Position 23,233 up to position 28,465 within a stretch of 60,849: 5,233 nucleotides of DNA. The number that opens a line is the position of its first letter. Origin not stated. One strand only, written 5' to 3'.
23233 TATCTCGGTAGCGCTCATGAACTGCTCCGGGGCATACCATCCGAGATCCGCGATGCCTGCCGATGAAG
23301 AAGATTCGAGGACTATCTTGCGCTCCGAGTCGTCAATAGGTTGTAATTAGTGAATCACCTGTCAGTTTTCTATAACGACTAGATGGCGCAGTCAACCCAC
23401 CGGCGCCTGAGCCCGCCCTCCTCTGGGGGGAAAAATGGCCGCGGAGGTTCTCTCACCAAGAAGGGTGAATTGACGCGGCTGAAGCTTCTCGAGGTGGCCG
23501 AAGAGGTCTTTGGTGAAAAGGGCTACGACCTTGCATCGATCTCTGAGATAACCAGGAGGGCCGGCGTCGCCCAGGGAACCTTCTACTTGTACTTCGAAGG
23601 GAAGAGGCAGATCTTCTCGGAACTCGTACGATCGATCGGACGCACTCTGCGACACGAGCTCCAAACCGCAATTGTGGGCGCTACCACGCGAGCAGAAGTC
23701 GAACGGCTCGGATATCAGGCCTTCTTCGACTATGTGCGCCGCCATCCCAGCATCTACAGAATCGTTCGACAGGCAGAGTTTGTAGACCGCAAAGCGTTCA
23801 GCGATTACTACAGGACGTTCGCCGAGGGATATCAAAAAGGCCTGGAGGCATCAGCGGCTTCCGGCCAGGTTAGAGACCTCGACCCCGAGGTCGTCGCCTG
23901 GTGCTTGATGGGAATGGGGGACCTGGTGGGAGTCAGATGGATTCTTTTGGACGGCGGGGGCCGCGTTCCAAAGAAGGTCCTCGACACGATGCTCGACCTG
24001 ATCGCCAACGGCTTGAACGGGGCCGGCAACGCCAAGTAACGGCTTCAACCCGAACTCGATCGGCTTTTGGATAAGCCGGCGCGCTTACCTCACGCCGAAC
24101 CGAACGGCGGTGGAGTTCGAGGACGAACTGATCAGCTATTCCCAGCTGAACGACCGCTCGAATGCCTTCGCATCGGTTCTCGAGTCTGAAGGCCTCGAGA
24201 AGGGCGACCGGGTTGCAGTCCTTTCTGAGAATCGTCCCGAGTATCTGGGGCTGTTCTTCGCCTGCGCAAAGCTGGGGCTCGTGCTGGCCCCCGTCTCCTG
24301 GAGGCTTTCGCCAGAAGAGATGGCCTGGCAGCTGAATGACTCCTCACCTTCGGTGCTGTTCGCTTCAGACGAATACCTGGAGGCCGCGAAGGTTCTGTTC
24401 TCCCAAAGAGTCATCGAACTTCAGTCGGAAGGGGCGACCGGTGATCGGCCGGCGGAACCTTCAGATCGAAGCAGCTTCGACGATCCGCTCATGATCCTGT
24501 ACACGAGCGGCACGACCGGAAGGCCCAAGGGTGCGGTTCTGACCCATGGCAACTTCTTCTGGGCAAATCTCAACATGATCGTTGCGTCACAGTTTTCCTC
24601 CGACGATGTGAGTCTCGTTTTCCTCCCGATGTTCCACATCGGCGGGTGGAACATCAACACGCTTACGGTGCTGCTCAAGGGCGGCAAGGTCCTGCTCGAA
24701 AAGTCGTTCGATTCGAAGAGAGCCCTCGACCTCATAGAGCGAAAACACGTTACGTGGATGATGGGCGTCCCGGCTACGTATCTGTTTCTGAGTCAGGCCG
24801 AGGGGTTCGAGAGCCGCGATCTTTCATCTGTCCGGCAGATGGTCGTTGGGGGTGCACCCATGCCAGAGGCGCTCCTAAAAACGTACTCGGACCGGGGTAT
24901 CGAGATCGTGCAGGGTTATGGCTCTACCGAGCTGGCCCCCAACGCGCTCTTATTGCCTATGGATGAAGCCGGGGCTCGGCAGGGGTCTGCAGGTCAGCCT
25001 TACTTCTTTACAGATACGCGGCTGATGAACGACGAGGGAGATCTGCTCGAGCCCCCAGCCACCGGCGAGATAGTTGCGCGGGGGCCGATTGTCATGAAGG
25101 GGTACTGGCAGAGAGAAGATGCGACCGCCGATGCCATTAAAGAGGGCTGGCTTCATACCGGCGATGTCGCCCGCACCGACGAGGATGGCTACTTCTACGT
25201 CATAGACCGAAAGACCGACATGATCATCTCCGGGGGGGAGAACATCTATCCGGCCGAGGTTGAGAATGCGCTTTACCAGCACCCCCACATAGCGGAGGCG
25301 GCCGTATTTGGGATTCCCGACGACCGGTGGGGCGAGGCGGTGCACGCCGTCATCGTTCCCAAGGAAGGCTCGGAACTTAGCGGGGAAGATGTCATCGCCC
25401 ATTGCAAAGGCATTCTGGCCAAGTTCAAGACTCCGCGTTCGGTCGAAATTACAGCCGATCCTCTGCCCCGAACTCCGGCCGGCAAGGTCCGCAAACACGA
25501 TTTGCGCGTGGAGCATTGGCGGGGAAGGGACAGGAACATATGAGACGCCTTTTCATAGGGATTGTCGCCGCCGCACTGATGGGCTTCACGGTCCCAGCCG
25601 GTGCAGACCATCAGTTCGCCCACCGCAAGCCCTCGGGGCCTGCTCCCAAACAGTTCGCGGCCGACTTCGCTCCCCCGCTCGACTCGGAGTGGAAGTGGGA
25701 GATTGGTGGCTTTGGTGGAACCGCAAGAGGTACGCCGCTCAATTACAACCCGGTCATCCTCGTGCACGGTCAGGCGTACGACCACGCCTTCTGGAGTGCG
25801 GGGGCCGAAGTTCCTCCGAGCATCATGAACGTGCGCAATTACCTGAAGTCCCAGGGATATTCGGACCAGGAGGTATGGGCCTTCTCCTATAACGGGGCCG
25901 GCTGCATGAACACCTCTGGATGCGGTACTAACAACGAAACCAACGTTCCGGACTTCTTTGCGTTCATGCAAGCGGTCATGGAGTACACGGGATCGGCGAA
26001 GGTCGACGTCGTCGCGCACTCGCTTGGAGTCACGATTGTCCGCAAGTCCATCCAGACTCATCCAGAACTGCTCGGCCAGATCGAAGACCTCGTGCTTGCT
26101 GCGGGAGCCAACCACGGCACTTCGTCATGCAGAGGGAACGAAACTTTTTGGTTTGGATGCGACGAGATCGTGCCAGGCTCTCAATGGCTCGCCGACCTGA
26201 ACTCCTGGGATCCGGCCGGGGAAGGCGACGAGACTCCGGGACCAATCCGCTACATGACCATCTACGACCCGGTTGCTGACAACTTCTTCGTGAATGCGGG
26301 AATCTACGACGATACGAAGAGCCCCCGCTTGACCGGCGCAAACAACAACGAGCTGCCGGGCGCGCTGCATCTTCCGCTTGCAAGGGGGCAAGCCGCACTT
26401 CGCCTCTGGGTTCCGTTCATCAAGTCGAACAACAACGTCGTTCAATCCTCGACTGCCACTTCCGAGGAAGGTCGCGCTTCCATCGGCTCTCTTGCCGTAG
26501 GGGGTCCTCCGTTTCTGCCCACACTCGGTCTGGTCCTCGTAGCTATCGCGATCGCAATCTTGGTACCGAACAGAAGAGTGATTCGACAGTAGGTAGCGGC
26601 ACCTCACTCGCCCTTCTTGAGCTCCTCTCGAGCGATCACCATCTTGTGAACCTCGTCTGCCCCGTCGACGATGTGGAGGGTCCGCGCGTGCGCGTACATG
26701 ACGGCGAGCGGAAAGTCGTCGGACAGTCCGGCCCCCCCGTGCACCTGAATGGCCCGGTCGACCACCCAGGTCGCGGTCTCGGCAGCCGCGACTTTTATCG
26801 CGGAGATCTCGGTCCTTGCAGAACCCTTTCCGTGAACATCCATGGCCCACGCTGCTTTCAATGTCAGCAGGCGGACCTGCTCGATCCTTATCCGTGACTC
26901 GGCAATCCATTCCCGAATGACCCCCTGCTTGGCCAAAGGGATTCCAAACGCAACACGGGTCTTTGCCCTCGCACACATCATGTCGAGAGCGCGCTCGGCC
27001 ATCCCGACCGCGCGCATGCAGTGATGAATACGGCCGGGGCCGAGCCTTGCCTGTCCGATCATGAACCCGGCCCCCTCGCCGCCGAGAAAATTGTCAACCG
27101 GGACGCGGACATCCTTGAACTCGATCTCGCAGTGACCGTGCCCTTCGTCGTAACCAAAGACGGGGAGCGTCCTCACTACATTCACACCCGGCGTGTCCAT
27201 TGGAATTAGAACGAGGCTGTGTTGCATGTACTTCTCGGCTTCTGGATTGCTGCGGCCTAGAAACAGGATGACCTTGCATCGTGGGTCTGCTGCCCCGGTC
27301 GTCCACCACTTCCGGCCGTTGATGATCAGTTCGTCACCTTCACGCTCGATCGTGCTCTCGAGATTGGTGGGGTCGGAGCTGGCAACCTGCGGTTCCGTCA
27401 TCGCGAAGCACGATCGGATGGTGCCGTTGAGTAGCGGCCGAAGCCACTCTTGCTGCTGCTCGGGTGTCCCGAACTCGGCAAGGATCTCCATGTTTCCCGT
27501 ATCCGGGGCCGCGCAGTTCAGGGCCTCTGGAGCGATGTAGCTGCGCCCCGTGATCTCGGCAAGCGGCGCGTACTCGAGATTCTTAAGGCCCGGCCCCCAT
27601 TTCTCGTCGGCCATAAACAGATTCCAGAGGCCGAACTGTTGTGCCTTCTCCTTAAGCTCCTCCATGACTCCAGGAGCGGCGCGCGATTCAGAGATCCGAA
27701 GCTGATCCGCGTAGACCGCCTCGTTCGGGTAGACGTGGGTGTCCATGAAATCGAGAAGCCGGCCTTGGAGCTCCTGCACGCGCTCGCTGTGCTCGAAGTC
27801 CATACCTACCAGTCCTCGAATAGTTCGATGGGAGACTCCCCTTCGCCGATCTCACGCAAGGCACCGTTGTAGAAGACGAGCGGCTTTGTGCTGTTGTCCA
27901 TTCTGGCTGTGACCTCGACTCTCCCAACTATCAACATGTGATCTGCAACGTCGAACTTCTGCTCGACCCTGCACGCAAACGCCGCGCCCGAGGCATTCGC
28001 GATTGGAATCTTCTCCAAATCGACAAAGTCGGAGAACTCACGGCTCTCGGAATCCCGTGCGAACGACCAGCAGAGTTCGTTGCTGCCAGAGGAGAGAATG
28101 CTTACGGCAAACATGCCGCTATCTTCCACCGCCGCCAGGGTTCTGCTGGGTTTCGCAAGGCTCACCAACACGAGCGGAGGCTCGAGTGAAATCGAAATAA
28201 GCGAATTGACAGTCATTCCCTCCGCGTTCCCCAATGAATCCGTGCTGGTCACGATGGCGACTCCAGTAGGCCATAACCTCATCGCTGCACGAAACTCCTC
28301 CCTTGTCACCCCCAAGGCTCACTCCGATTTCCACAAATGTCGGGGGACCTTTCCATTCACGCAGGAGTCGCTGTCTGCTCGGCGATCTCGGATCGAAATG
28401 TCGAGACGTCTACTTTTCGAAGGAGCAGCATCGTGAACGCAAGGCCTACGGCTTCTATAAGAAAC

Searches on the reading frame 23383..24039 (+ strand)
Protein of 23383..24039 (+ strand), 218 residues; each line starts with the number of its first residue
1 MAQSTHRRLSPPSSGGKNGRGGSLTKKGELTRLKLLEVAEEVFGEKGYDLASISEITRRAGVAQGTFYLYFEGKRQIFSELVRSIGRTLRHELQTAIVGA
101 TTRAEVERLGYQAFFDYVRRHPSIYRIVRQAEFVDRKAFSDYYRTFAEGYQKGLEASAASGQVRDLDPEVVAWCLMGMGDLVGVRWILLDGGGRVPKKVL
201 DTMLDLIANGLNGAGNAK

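Call 3: search_protein_families(library=pfam, proteins=[window:23383-24039:+], max_evalue=0.01)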
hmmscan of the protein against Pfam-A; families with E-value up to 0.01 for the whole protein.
window:23383-24039:+ (218 aa): 3 families
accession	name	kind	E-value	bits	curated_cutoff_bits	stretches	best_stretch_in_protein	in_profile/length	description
PF00440.29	TetR_N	-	4.2e-16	58.9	24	1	35-81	1-47/47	Bacterial regulatory proteins, tetR family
PF17932.6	TetR_C_24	-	0.0021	18.8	26.4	1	116-211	21-114/114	Tetracyclin repressor-like, C-terminal domain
PF21351.2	TetR_C_41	-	0.01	16.6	27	0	111-203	8-101/108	Tetracyclin repressor-like, C-terminal domain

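Call 53: search_protein_families(library=ncbifam, proteins=[window:23383-24039:+], max_evalue=0.00001)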
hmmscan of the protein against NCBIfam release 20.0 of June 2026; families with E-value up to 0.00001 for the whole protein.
window:23383-24039:+ (218 aa): 14 families
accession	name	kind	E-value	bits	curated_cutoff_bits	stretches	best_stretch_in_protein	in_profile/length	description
NF053731.1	TransRegFasRMycb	equivalog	1.2e-14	54.6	330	1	31-135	12-116/199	HTH-type transcriptional activator FasR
NF041196.1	ScbR_bind_reg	equivalog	7.7e-13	49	150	1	29-175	5-154/191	ScbR family autoregulator-binding transcription factor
NF053878.1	FATransRegFadRBac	equivalog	8.1e-13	48.6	200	1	35-211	8-188/190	fatty acid metabolism transcriptional regulator FadR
NF051457.1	acryl_TF_AcuR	equivalog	8.8e-10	38.2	247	1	18-109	5-95/204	acrylate utilization transcriptional regulator AcuR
TIGR03384.1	betaine_BetI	equivalog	1.7e-09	37.6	201.3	1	30-105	8-83/189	choline-binding transcriptional repressor BetI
NF051852.1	efflux_TF_MtrR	exception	2.1e-09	37.5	280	1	30-118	10-99/205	multidrug efflux system transcriptional repressor MtrR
NF001978.0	PRK00767.1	equivalog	6.8e-09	35.8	118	1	30-108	9-86/197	transcriptional regulator BetI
NF007949.0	PRK10668.1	equivalog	6.9e-08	32.2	271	1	27-84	8-65/216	multidrug efflux transporter transcriptional repressor AcrR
TIGR03968.1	mycofact_TetR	equivalog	7.8e-08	32.1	224.9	1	31-100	10-79/190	mycofactocin system transcriptional regulator MftR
NF008402.0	PRK11202.1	equivalog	2.1e-07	30.8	151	1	27-130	8-112/211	HTH-type transcriptional repressor FabR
NF058643.1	TranRegCurRPseudo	equivalog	3.3e-07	30.2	300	1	31-99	8-76/193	TetR family transcriptional repressor CurR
NF050111.1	TransRegSACE7040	equivalog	4.6e-07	29.9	250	1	32-105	3-76/186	SACE_7040 family transcriptional regulator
NF000040.3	Tn10_TetC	equivalog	5e-06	26.8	425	1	34-80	17-63/197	tetracyline resistance-associated transcriptional repressor TetC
NF007430.0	PRK09975.1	equivalog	9e-06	25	274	0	30-103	11-83/220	acrEF/envCD operon transcriptional regulator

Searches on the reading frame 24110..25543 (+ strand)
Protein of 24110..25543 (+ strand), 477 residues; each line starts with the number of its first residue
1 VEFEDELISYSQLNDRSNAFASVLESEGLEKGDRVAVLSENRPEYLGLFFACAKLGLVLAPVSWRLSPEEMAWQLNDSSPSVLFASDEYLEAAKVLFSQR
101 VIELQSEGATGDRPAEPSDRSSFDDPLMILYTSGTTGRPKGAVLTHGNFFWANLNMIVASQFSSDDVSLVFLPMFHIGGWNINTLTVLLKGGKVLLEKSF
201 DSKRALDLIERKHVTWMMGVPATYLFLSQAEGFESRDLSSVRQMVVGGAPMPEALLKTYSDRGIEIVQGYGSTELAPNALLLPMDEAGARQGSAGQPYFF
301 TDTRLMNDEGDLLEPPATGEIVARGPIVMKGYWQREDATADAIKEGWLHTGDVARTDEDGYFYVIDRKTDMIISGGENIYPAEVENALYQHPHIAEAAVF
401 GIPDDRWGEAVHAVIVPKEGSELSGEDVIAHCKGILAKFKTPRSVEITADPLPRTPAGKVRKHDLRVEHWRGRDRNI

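Call 3: search_protein_families(library=pfam, proteins=[window:24110-25543:+], max_evalue=0.01)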
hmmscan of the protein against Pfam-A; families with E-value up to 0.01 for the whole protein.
window:24110-25543:+ (477 aa): 3 families
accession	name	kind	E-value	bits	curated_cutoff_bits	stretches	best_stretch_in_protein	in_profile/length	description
PF00501.34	AMP-binding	-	9.7e-90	301.6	29.9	1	4-333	18-384/384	AMP-binding enzyme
PF13193.12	AMP-binding_C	-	2.2e-20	73.8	24.5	1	383-459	1-76/76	AMP-binding enzyme C-terminal domain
PF23562.2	AMP-binding_C_3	-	0.0027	18.5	20.8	1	372-432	5-63/124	AMP-binding enzyme C-terminal domain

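Call 53: search_protein_families(library=ncbifam, proteins=[window:24110-25543:+], max_evalue=0.00001)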
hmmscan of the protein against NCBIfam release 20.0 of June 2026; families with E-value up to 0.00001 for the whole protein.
window:24110-25543:+ (477 aa): 105 families (the best 25 are shown)
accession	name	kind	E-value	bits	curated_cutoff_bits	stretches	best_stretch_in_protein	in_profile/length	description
NF004837.0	PRK06187.1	subfamily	4e-147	490.7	476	2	117-475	163-528/531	long-chain-fatty-acid--CoA ligase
NF005307.0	PRK06839.1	equivalog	3.5e-143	477.8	748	1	4-465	24-489/496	o-succinylbenzoate--CoA ligase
NF006182.0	PRK08316.1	subfamily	1.6e-124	416.3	663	1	2-469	31-517/523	fatty acyl-CoA synthetase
NF052269.1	Staph_lig_FadD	equivalog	8.2e-113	377.4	650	1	8-465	28-489/499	long-chain-fatty-acid--CoA ligase FadD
NF002966.0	PRK03640.1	equivalog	8.9e-112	374.1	556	1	2-467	22-478/483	o-succinylbenzoate--CoA ligase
NF006572.0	PRK09088.1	equivalog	7.6e-109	364.6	696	1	9-467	30-485/491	acyl-CoA synthetase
NF004797.0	PRK06145.1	equivalog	5e-105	351.7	850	1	3-469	23-495/499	acyl-CoA synthetase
NF005857.1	PRK07786.1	exception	3.5e-98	329.3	733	1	6-468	33-511/513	fatty-acid--CoA ligase FadD5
NF005702.0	PRK07514.1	subfamily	2.1e-97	326.6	558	1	5-469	27-500/506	malonyl-CoA synthase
NF005676.0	PRK07470.1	equivalog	5e-96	322.4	774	1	4-468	42-528/544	acyl-CoA synthetase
NF006020.0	PRK08162.1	subfamily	1.6e-95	320.6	677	1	5-467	42-536/545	acyl-CoA synthetase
NF006181.0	PRK08314.1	subfamily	6.7e-95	318.4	705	2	115-466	195-551/563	long-chain-fatty-acid--CoA ligase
TIGR01923.1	menE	equivalog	2.9e-94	316.4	330.15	1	9-463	1-440/442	o-succinylbenzoate--CoA ligase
NF005801.1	PRK07656.1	equivalog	3.9e-93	312.8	657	1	5-466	24-500/500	FadD3 family acyl-CoA ligase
NF009233.0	PRK12583.1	subfamily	1e-92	311.4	832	2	102-466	179-547/558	fatty acid CoA ligase family protein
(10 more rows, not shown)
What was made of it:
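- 23383..26592 (+): Convergent neighbouring genes: a TetR regulator (23383-24039), a long-chain fatty-acid-CoA ligase (24110-25543) and a secreted class-2 lipase (25540-26592). This is context only and is not shown to be linked to the cassette. NCBIfam PRK06187 scores 490.7 bits against a cut-off of 476 (call 53).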

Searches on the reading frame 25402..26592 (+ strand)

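Call 50: search_protein_families(library=pfam, proteins=[window:25402-26592:+], max_evalue=0.001)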
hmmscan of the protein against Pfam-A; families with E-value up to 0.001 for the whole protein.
window:25402-26592:+ (396 aa): 4 families
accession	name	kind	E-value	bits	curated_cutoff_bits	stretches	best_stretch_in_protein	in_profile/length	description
PF01674.24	Lipase_2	-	2.7e-21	76.6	20.3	1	116-269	2-159/219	Lipase (class 2)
PF02089.21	Palm_thioest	-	0.0002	21.6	26.8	1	117-306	1-153/254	Palmitoyl protein thioesterase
PF24096.1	DUF7379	-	0.00058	20.3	33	1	179-243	51-118/191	Domain of unknown function (DUF7379)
PF00561.26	Abhydrolase_1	-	0.00085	19.5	25.8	0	116-222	1-92/245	alpha/beta hydrolase fold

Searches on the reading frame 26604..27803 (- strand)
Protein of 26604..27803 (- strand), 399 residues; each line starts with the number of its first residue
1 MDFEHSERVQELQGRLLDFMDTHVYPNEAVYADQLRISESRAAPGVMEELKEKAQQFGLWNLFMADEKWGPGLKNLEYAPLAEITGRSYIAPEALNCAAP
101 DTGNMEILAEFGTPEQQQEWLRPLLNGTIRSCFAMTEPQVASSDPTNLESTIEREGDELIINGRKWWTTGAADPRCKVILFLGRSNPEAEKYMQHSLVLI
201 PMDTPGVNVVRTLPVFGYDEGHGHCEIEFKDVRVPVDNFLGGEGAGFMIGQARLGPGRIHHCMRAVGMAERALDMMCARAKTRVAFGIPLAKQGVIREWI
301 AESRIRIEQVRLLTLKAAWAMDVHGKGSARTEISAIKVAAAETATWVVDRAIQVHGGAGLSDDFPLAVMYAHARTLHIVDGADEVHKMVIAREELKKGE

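Call 3: search_protein_families(library=pfam, proteins=[window:26604-27803:-], max_evalue=0.01)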
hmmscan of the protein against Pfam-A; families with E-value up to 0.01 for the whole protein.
window:26604-27803:- (399 aa): 4 families
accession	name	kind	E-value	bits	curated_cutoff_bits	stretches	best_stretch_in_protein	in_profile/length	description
PF00441.29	Acyl-CoA_dh_1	-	2.3e-37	128.9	22.4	1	244-393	1-148/150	Acyl-CoA dehydrogenase, C-terminal domain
PF02770.24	Acyl-CoA_dh_M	-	2.7e-21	76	33.3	1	132-232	1-97/97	Acyl-CoA dehydrogenase, middle domain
PF08028.16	Acyl-CoA_dh_2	-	1.7e-12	48.2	22.7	1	260-366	2-116/134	Acyl-CoA dehydrogenase, C-terminal domain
PF02771.21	Acyl-CoA_dh_N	-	5.2e-09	36.9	22.9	1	8-127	3-112/113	Acyl-CoA dehydrogenase, N-terminal domain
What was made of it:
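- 26604..27803 (-): Acyl-CoA-dehydrogenase-fold protein directly after the flavin reductase. It is either an ACAD or the oxygenase half of a two-component flavin monooxygenase. Pfam Acyl-CoA_dh_N/M/1 (call 3).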

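Call 4: search_protein_families(library=ncbifam, proteins=[window:26604-27803:-], max_evalue=0.01)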
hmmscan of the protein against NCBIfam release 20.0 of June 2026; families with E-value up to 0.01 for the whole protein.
window:26604-27803:- (399 aa): 21 families
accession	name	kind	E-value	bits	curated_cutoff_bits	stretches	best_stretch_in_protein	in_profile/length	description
NF042972.1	AcrlCoAredClosAcrC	equivalog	5.9e-52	176.6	640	1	54-395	45-377/378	acryloyl-CoA reductase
NF008997.0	PRK12341.1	equivalog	2.5e-43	148.6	537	1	104-397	92-379/382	acyl-CoA dehydrogenase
NF045552.1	GlutCoADH_Des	equivalog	1.9e-39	136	470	1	1-395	1-380/387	glutaryl-CoA dehydrogenase Acd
NF043006.1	CyhCrbnylCoADH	equivalog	6.1e-37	127.5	650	1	111-396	100-377/380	cyclohexane-1-carbonyl-CoA dehydrogenase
TIGR03207.1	cyc_hxne_CoA_dh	equivalog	5.1e-36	124.2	575.35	1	65-394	52-371/372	cyclohexanecarboxyl-CoA dehydrogenase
NF042439.1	SulpropCoADesulf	equivalog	2.9e-34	118.4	600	1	101-395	79-371/379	3-sulfinopropanoyl-CoA desulfinase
NF045652.1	ProlPCPDhRedW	equivalog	3.7e-34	118.2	650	1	58-393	44-372/376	L-prolyl-[peptidyl-carrier protein] dehydrogenase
NF053553.1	prodigi_MBC_PigA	equivalog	9.6e-34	117.1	500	1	45-393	36-378/381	prodigiosin MBC biosynthesis dehydrogenase PigA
NF002885.1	PRK03354.1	equivalog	4.7e-31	108.2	540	1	106-397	94-376/378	crotonobetainyl-CoA dehydrogenase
NF058590.1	AcCoDHFadEBacil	equivalog_domain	1.5e-30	106.3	600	1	110-397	116-413/586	acyl-CoA dehydrogenase FadE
TIGR03204.1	pimC_large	equivalog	9.9e-26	90.5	623.85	1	91-354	85-338/395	pimeloyl-CoA dehydrogenase large subunit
NF052270.1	Staph_DH_FadE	equivalog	7.8e-20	71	600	1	112-393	121-392/400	acyl-CoA dehydrogenase FadE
TIGR03203.1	pimD_small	equivalog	5.2e-18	65.3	652.7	1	53-367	45-349/378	pimeloyl-CoA dehydrogenase small subunit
NF007000.1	PRK09463.1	subfamily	2.6e-17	62.4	600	1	94-382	121-422/726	acyl-CoA dehydrogenase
NF009586.0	PRK13026.1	subfamily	9.7e-15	53.9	608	1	103-361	166-434/777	acyl-CoA dehydrogenase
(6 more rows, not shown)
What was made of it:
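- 26604..27803 (-): All NCBIfam hits are far below their cut-offs (call 4).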

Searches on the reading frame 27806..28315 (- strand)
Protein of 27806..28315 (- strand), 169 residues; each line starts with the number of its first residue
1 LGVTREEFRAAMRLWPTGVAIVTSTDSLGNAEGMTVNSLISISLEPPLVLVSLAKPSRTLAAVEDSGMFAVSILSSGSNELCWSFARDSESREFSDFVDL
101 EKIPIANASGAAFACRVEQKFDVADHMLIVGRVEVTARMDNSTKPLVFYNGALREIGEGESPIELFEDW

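Call 3: search_protein_families(library=pfam, proteins=[window:27806-28315:-], max_evalue=0.01)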
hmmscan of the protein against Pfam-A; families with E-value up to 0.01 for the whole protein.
window:27806-28315:- (169 aa): 1 family
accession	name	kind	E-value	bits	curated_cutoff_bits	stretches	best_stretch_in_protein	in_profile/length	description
PF01613.24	Flavin_Reduct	-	1.7e-34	119.6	27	1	12-156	1-152/153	Flavin reductase like domain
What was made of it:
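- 27806..28315 (-): Flavin reductase (StyB/HpaC-like), 41 nt downstream on the same strand; probably in the same operon. Pfam Flavin_Reduct 1.7e-34 (call 3).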

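Call 4: search_protein_families(library=ncbifam, proteins=[window:27806-28315:-], max_evalue=0.01)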
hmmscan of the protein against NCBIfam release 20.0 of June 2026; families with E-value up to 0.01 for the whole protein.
window:27806-28315:- (169 aa): 8 families
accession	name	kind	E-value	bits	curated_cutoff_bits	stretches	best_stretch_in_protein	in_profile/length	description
NF045733.1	StyMonoxStyB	equivalog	8e-37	126.5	200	1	6-151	2-144/150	styrene monooxygenase NADH-dependent flavin reductase subunit StyB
NF042921.1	HpaC_Thermus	equivalog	2.6e-29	102.2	200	1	5-156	2-149/150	4-hydroxyphenylacetate 3-monooxygenase reductase subunit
NF052639.1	FlvnRedFerAPor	equivalog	1.9e-26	92.6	260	1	6-152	5-151/158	flavin reductase FerA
NF045919.1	HphnlacHdxRed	equivalog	5.9e-26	91.3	340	1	5-153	7-155/309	p-hydroxyphenylacetate 3-hydroxylase reductase component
NF045630.1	monooxsub_HsaB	equivalog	3.7e-24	85.6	230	1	5-156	7-159/186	3-hydroxy-9,10-secoandrosta-1,3,5(10)-triene-9,17-dione monooxygenase reductase subunit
TIGR03615.1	RutF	equivalog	3.4e-12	46.6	254.75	1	4-151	2-151/156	NADH-dependent FMN reductase RutF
TIGR02296.1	HpaC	equivalog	7.3e-08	32.6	205.95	1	8-134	1-132/154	4-hydroxyphenylacetate 3-monooxygenase, reductase component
NF012030.0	PRK15486.1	equivalog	0.009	15.8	315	0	5-79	7-80/170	4-hydroxyphenylacetate 3-monooxygenase reductase subunit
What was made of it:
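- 27806..28315 (-): NCBIfam StyB-like 8e-37, below its cut-off (call 4).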
